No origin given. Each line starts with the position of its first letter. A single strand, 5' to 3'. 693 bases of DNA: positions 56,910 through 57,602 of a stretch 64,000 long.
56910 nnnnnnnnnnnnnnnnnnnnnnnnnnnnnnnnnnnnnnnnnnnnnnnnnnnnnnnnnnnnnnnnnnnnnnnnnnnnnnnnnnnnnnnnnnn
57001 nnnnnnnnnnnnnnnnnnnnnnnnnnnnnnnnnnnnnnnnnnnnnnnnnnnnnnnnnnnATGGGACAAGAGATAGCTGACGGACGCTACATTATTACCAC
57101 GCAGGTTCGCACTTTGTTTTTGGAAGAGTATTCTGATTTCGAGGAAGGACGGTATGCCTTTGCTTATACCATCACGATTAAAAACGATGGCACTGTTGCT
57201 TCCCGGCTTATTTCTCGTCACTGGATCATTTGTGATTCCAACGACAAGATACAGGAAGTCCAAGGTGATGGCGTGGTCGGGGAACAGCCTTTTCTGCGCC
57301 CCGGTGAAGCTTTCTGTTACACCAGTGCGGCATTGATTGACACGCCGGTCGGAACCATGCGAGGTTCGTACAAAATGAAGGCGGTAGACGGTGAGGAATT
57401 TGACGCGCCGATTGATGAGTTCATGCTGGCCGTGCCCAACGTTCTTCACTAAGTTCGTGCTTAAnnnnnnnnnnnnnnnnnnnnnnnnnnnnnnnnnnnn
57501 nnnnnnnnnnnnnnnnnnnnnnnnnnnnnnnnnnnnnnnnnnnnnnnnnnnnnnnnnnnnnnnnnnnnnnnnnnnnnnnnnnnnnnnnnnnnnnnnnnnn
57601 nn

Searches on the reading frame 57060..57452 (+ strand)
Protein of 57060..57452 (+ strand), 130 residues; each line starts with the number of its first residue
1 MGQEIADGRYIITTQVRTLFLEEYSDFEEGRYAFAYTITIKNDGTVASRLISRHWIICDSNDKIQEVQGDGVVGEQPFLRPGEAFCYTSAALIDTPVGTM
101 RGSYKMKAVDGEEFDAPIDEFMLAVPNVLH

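Call 9: find_encoding_contigs(protein=window:57060-57452:+, flank=10000, max_places=10)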
Protein window:57060-57452:+ (130 aa): 1 contig read that carries it; 1 place shown.
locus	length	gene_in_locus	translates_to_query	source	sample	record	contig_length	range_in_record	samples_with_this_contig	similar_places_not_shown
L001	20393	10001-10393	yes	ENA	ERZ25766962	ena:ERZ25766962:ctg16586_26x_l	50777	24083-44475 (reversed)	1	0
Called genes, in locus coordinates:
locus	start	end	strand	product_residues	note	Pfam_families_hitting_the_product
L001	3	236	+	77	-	-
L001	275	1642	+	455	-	PF03349:Toluene_X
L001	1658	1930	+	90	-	PF14026:SCO4226-like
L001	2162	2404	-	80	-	-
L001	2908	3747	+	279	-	PF00459:Inositol_P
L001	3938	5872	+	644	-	PF19838:LptD_2 (weak), PF04453:LptD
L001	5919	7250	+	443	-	PF13623:SurA_N_2, PF13624:SurA_N_3, PF09312:SurA_N, PF13616:Rotamase_3, PF00639:Rotamase, PF13145:Rotamase_2 (weak)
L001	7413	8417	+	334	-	PF04166:PdxA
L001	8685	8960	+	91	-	PF00398:RrnaAD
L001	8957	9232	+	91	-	PF00398:RrnaAD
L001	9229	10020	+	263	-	PF00398:RrnaAD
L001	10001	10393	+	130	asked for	PF04379:DUF525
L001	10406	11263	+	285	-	PF00149:Metallophos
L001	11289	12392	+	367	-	PF25973:BSH_CzcB (faint), PF25989:YknX_C, PF25967:RND-MFP_C (weak), PF25975:CzcB_C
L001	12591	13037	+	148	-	-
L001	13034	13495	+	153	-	-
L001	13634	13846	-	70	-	-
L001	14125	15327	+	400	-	PF00083:Sugar_tr, PF07690:MFS_1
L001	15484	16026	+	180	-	PF00436:SSB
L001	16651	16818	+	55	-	PF05368:NmrA (weak)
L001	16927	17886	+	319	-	PF01073:3Beta_HSD, PF01370:Epimerase, PF04321:RmlD_sub_bind, PF05368:NmrA (faint), PF16363:GDP_Man_Dehyd, PF13460:NAD_binding_10, PF07993:NAD_binding_4 (weak)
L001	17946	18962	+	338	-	PF00953:Glycos_transf_4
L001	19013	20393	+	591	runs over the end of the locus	PF13727:CoA_binding_3 (weak), PF01370:Epimerase, PF02719:Polysacc_synt_2, PF04321:RmlD_sub_bind, PF07993:NAD_binding_4 (faint), PF16363:GDP_Man_Dehyd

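Call 14: find_homologous_proteins(query=L001:9229-10017:+)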
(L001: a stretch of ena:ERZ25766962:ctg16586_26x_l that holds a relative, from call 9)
Query L001:9229-10017:+ (263 aa): 7673 proteins with E <= 0.001 among 8000 candidates; the best 120 are listed.
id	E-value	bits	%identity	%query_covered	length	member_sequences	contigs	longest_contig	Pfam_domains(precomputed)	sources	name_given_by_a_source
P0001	9.7e-160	548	100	92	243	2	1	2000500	PF00398.27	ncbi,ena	-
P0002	4.7e-130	450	77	100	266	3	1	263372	PF00398.27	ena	-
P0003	3.7e-125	434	76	100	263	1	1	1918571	PF00398.27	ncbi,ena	-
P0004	2.1e-60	222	44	96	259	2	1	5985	PF00398.27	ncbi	-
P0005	1.4e-59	219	43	92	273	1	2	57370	PF00398.27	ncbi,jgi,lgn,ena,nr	ncbi:MAG TPA: 16S rRNA (adenine(1518)-N(6)/adenine(1519)-N(6))-dimethyltransferase RsmA [Gammaproteo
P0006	2.4e-59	219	44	98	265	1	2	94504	PF00398.27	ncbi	-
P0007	4.1e-59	218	42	98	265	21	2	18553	PF00398.27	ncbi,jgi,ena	-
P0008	9.8e-59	217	42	99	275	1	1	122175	PF00398.27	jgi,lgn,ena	-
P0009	2.1e-58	216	46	92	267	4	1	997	PF00398.27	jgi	-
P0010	1.2e-57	213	44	97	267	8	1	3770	PF00398.27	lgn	-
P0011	1.4e-57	213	46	94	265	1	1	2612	PF00398.27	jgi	-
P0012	1.9e-57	213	44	92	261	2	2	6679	PF00398.27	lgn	-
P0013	1.9e-57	213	44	92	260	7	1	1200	PF00398.27,PF13649.13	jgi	jgi:16S rRNA (adenine1518-N6/adenine1519-N6)-dimethyltransferase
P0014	2.0e-57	212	42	96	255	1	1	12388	PF00398.27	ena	-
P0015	2.5e-57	212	44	90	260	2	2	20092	PF00398.27,PF13649.13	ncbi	-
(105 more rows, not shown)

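Call 15: find_encoding_contigs(protein=P0001, flank=10000, max_places=6)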
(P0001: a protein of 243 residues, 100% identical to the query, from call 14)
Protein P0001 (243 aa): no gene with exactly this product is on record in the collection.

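Call 16: find_encoding_contigs(protein=P0002, flank=10000, max_places=6)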
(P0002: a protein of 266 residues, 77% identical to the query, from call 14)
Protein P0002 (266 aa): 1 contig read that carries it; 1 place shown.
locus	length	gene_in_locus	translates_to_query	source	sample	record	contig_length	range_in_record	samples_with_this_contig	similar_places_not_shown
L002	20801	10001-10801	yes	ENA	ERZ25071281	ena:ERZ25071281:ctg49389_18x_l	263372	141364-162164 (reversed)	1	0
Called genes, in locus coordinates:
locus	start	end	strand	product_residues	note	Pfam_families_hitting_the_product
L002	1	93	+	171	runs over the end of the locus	-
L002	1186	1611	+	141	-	-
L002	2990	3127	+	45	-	-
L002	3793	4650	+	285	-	PF00459:Inositol_P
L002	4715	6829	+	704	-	PF04453:LptD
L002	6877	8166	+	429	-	PF13623:SurA_N_2, PF13624:SurA_N_3, PF09312:SurA_N, PF13616:Rotamase_3, PF00639:Rotamase, PF13145:Rotamase_2 (weak)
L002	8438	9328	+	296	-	PF04166:PdxA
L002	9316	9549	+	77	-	PF00398:RrnaAD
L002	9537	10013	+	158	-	PF00398:RrnaAD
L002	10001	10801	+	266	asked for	PF00398:RrnaAD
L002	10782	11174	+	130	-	PF04379:DUF525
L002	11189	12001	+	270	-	PF00149:Metallophos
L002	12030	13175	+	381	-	PF25973:BSH_CzcB (weak), PF25967:RND-MFP_C (faint), PF25975:CzcB_C (weak), PF25989:YknX_C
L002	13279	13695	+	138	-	-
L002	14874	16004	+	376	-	PF00083:Sugar_tr, PF07690:MFS_1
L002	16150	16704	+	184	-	PF00436:SSB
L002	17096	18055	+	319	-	PF01073:3Beta_HSD, PF01370:Epimerase, PF04321:RmlD_sub_bind, PF16363:GDP_Man_Dehyd, PF13460:NAD_binding_10, PF07993:NAD_binding_4 (weak)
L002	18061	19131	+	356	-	PF00953:Glycos_transf_4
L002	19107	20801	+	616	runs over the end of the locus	PF01370:Epimerase, PF02719:Polysacc_synt_2, PF04321:RmlD_sub_bind, PF07993:NAD_binding_4 (weak), PF16363:GDP_Man_Dehyd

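Call 17: find_encoding_contigs(protein=P0003, flank=10000, max_places=6)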
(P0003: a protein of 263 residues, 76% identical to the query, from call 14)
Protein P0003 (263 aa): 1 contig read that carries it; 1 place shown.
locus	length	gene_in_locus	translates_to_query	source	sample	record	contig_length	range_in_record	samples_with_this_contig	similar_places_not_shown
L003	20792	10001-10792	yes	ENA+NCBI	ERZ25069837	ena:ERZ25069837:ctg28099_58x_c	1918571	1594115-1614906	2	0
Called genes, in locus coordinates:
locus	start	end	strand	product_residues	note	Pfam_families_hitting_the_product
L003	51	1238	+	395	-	PF00487:FA_desaturase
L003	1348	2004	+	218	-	PF13417:GST_N_3 (weak), PF13409:GST_N_2 (weak)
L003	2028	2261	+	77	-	-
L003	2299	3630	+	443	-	PF03349:Toluene_X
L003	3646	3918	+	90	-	PF14026:SCO4226-like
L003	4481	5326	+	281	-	PF00459:Inositol_P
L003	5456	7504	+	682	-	PF04453:LptD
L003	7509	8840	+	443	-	PF13623:SurA_N_2, PF13624:SurA_N_3, PF09312:SurA_N, PF13616:Rotamase_3, PF00639:Rotamase, PF13145:Rotamase_2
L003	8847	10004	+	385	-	PF04166:PdxA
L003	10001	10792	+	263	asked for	PF00398:RrnaAD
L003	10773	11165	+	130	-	PF04379:DUF525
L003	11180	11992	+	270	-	PF00149:Metallophos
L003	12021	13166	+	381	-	PF25973:BSH_CzcB (weak), PF25975:CzcB_C (weak), PF25989:YknX_C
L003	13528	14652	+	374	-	PF00083:Sugar_tr, PF07690:MFS_1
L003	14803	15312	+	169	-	PF00436:SSB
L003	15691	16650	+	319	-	PF01073:3Beta_HSD, PF01370:Epimerase, PF04321:RmlD_sub_bind, PF16363:GDP_Man_Dehyd, PF13460:NAD_binding_10, PF07993:NAD_binding_4 (weak)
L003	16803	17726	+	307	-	PF00953:Glycos_transf_4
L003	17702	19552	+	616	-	PF01370:Epimerase, PF02719:Polysacc_synt_2, PF04321:RmlD_sub_bind, PF07993:NAD_binding_4 (faint), PF16363:GDP_Man_Dehyd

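Call 24: find_related_loci(query=A2, collection=genome_contigs, flank=10000)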
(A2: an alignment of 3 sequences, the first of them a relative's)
Query A2 (263 aa) in genome_contigs; peptide patterns used: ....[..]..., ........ (x = any residue, [..] = any of these).
600 stretches matched a pattern (row limit reached: there are more); 593 encode a relative of the query (tblastn E <= 1e-3); the best 80 are kept; 80 distinct loci.
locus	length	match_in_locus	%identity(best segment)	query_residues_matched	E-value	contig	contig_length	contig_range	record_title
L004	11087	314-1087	42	4-259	2e-63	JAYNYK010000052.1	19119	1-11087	MAG: Halieaceae bacterium isolate 139557_S159_rosella_bins.tsv.145 NODE_2609_length_19119_cov_7.969261, whole genome sho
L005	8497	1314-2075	41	2-253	1e-62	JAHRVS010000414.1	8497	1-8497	MAG: Gammaproteobacteria bacterium isolate DC_out226 k91_5615136, whole genome shotgun sequence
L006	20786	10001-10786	42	2-261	3e-62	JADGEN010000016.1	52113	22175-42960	MAG: Halieaceae bacterium isolate BB37 NODE_16_length_52113_cov_5.040145, whole genome shotgun sequence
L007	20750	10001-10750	44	2-249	6e-60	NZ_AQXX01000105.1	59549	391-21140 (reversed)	Hahella ganghwensis DSM 17046 F566DRAFT_scaffold00040.40_C, whole genome shotgun sequence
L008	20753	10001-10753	45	1-249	2e-59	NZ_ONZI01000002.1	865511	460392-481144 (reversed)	Kushneria phyllosphaerae strain EAod3, whole genome shotgun sequence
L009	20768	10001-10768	40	2-257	2e-59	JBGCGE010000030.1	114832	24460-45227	MAG: Gammaproteobacteria bacterium isolate SGMAG-06 contig30, whole genome shotgun sequence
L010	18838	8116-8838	44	2-243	3e-59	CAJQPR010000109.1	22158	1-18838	MAG: uncultured Woeseiaceae bacterium isolate 3_20180319_Bin_METABAT_86_sub_1 genome assembly, contig: c_000011740632, w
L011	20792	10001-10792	40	2-263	4e-59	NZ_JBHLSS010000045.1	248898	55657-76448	Azorhizophilus paspali strain NCAIM B.01794 GCM70007033_138, whole genome shotgun sequence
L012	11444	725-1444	43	4-243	7e-59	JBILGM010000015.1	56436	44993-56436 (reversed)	MAG: Methylococcaceae bacterium isolate ME2016-09-28_3300042471_group7_bin120 Rohwer_bin2415_scaffold_163_c1, whole geno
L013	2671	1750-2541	42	2-261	1e-58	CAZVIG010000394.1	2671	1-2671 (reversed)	MAG TPA_asm: uncultured Sedimenticola sp. isolate binchicken_co188_226 genome assembly, contig: NODE_52048_length_2671_c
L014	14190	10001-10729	45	2-243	2e-58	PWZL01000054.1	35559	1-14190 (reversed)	MAG: Gammaproteobacteria bacterium isolate T3Sed10_171R1 T3-Sed10-C1465, whole genome shotgun sequence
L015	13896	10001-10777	42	2-257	6e-58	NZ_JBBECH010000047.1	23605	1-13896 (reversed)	MAG: Saccharospirillum sp. isolate LejiaF_56_82 Lejia_F_3159_length_23605_cov_49, whole genome shotgun sequence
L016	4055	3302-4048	41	2-249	4e-58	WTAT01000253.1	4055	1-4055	MAG: Desulforhopalus sp. isolate GLR1684 c_000000477792, whole genome shotgun sequence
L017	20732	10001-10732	40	2-243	6e-58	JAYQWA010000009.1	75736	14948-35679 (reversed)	MAG: Gammaproteobacteria bacterium isolate SD9010_S4_maxbin_bins.tsv.048 NODE_163_length_75736_cov_9.030787, whole genom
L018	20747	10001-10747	42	2-249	9e-58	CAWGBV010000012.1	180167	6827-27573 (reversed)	MAG: uncultured Gammaproteobacteria bacterium isolate MFD03804.bin.2.81 genome assembly, contig: contig_43457, whole gen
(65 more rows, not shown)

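Call 25: list_cluster_members(proteins=[P0001, P0003, P0002, window:57060-57449:+, window:57465-58319:+])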
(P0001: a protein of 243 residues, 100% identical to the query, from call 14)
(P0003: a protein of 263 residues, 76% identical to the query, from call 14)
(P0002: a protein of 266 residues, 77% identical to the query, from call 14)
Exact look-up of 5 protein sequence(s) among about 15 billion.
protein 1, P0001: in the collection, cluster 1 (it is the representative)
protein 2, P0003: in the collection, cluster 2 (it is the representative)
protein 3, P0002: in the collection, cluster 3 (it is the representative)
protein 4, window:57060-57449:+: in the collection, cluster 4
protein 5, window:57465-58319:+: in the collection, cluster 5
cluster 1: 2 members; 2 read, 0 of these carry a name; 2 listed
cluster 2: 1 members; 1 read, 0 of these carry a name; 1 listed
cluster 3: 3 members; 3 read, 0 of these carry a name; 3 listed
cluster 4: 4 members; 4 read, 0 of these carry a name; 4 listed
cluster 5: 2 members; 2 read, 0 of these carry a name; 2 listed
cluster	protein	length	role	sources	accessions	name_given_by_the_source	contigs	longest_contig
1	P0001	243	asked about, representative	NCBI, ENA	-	-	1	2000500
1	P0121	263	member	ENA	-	-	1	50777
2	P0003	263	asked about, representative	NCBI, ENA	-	-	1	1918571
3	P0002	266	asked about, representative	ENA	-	-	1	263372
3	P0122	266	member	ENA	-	-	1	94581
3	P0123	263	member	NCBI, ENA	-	-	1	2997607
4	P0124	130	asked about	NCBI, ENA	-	-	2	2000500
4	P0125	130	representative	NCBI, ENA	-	-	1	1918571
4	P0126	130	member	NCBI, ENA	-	-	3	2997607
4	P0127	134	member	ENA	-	-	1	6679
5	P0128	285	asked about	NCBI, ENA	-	-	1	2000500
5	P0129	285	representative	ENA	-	-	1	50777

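Call 26: find_encoding_contigs(protein=P0123, flank=10000, max_places=4)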
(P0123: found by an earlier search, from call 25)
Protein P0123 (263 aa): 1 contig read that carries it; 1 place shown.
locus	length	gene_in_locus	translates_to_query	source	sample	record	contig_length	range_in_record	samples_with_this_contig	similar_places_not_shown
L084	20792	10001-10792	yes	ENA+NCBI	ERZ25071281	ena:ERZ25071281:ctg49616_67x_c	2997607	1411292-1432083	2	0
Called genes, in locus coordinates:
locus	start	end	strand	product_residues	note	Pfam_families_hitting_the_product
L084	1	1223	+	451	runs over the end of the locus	PF03349:Toluene_X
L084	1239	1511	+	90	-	PF14026:SCO4226-like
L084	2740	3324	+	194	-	-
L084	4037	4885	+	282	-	PF00459:Inositol_P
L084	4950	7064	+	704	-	PF04453:LptD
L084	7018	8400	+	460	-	PF13623:SurA_N_2, PF13624:SurA_N_3, PF09312:SurA_N, PF13616:Rotamase_3, PF13145:Rotamase_2 (weak), PF00639:Rotamase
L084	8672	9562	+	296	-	PF04166:PdxA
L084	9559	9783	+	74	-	PF00398:RrnaAD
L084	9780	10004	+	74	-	PF00398:RrnaAD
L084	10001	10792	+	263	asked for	PF00398:RrnaAD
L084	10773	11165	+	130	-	PF04379:DUF525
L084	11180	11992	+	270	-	PF00149:Metallophos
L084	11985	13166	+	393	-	PF25973:BSH_CzcB (weak), PF25967:RND-MFP_C (weak), PF25975:CzcB_C (weak), PF25989:YknX_C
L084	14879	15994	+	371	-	PF00083:Sugar_tr, PF07690:MFS_1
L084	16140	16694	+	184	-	PF00436:SSB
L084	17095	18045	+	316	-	PF01073:3Beta_HSD, PF01370:Epimerase, PF04321:RmlD_sub_bind, PF13460:NAD_binding_10, PF16363:GDP_Man_Dehyd, PF07993:NAD_binding_4 (weak)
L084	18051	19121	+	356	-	PF00953:Glycos_transf_4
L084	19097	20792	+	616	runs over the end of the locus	PF01370:Epimerase, PF02719:Polysacc_synt_2, PF04321:RmlD_sub_bind, PF07993:NAD_binding_4 (weak), PF16363:GDP_Man_Dehyd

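Call 27: find_encoding_contigs(protein=P0122, flank=10000, max_places=4)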
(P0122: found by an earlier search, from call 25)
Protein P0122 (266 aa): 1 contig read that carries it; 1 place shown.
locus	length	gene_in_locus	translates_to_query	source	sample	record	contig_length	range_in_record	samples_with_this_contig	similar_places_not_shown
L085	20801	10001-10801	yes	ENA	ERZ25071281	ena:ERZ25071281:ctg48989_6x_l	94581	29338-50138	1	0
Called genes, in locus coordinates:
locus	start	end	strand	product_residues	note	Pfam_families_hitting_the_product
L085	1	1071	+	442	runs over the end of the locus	PF03349:Toluene_X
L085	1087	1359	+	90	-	PF14026:SCO4226-like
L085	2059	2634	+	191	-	-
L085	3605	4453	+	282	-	PF00459:Inositol_P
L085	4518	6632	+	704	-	PF04453:LptD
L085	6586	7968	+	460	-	PF13623:SurA_N_2, PF13624:SurA_N_3, PF09312:SurA_N, PF13616:Rotamase_3, PF13145:Rotamase_2 (weak), PF00639:Rotamase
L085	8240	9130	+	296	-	PF04166:PdxA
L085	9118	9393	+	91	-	PF00398:RrnaAD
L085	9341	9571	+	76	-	PF00398:RrnaAD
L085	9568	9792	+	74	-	PF00398:RrnaAD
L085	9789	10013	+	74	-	PF00398:RrnaAD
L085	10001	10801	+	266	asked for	PF00398:RrnaAD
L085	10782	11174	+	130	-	PF04379:DUF525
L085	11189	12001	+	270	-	PF00149:Metallophos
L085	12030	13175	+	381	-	PF25973:BSH_CzcB (weak), PF25967:RND-MFP_C (faint), PF25975:CzcB_C (weak), PF25989:YknX_C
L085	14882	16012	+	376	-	PF00083:Sugar_tr, PF07690:MFS_1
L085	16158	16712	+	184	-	PF00436:SSB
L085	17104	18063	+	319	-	PF01073:3Beta_HSD, PF01370:Epimerase, PF04321:RmlD_sub_bind, PF16363:GDP_Man_Dehyd, PF13460:NAD_binding_10, PF07993:NAD_binding_4 (weak)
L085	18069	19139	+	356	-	PF00953:Glycos_transf_4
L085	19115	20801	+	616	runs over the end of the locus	PF01370:Epimerase, PF02719:Polysacc_synt_2, PF04321:RmlD_sub_bind, PF07993:NAD_binding_4 (weak), PF16363:GDP_Man_Dehyd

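Call 39: search_solved_structures(query=L001:9229-10017:+, show_alignments=2, max_evalue=1e-20)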
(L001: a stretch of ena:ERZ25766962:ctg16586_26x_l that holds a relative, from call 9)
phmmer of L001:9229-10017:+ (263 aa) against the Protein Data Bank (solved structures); distinct sequences matched with E-value up to 1e-20: 22.
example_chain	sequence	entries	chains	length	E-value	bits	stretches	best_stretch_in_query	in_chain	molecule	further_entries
3tqs_A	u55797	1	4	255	7.8e-48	166.2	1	2-244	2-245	Ribosomal RNA small subunit methyltransferase A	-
3uzu_A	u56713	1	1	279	9.1e-48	166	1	3-240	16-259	Ribosomal RNA small subunit methyltransferase A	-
7afo_Y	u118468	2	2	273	4.5e-46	160.4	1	3-243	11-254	Ribosomal RNA small subunit methyltransferase A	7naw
3tpz_A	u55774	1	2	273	4.3e-45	157.2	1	3-243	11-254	Ribosomal RNA small subunit methyltransferase A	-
8eyt_W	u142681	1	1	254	1.5e-44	155.5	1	8-243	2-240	Ribosomal RNA small subunit methyltransferase A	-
1qyr_A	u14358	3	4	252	1.5e-43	152.1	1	9-243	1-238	High level Kasugamycin resistance protein | RIBOSOMAL RNA SMALL SUBUNIT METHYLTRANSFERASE A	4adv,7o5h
4jxj_A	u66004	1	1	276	4.4e-29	104.7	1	5-225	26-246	Ribosomal RNA small subunit methyltransferase A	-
3fut_A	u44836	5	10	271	1.2e-28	103.3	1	3-251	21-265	Dimethyladenosine transferase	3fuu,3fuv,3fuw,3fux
1zq9_A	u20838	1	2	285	6.8e-27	97.6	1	7-218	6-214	Probable dimethyladenosine transferase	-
6w6c_A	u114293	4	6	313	9.4e-27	97.1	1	7-218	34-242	Probable dimethyladenosine transferase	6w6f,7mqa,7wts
8x3w_A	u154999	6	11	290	2.3e-25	92.5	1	4-217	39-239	Probable ribosomal RNA small subunit methyltransferase A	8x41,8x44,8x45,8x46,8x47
8x4g_A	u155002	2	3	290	6.3e-25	91.1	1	4-217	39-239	Probable ribosomal RNA small subunit methyltransferase A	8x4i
2h1r_A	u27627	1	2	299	2.7e-24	89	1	8-219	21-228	Dimethyladenosine transferase, putative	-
8x4l_A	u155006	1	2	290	3e-24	88.9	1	4-217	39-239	Probable ribosomal RNA small subunit methyltransferase A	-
8x4o_A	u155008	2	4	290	4.2e-24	88.4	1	4-217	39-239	Probable ribosomal RNA small subunit methyltransferase A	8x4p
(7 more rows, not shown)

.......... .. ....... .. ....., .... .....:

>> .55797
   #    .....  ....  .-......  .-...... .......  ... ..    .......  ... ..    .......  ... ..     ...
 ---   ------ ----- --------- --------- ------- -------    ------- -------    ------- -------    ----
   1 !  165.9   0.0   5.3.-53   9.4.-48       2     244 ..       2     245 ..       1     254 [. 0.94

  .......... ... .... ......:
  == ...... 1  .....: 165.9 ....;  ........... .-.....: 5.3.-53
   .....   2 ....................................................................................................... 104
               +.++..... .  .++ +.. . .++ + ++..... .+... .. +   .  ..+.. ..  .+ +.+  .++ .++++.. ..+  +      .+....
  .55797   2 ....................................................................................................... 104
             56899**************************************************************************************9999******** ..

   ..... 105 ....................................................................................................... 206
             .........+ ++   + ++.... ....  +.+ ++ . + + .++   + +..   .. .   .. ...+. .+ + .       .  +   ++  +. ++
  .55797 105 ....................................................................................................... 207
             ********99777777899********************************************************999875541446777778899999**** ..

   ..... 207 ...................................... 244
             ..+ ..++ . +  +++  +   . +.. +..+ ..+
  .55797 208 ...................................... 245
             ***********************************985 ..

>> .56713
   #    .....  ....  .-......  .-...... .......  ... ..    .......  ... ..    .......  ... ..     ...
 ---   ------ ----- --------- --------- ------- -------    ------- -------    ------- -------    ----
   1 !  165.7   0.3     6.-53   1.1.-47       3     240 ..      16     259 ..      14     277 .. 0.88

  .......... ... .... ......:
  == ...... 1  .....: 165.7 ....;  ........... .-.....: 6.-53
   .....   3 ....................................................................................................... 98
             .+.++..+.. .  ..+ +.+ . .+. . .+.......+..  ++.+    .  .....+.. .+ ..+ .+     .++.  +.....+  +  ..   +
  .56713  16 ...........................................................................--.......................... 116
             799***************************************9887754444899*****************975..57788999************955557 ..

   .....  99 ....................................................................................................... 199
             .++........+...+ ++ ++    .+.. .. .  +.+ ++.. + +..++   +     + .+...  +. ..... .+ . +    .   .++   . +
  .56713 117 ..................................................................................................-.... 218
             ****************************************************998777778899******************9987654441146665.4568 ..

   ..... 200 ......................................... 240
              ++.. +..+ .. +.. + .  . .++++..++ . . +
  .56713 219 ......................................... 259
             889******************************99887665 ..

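Call 58: search_protein_families(library=pfam, proteins=[L001:9229-10017:+], max_evalue=0.01)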
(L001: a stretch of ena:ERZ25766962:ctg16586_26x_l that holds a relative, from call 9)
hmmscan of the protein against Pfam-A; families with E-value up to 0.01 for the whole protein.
L001:9229-10017:+ (263 aa): 2 families
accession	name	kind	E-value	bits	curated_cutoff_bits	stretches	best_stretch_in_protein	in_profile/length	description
PF00398.26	RrnaAD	-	1.4e-45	155.9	24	1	2-229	3-234/263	Ribosomal RNA adenine dimethylase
PF08242.18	Methyltransf_12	-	0.0052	17.9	30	1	34-84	1-53/98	Methyltransferase domain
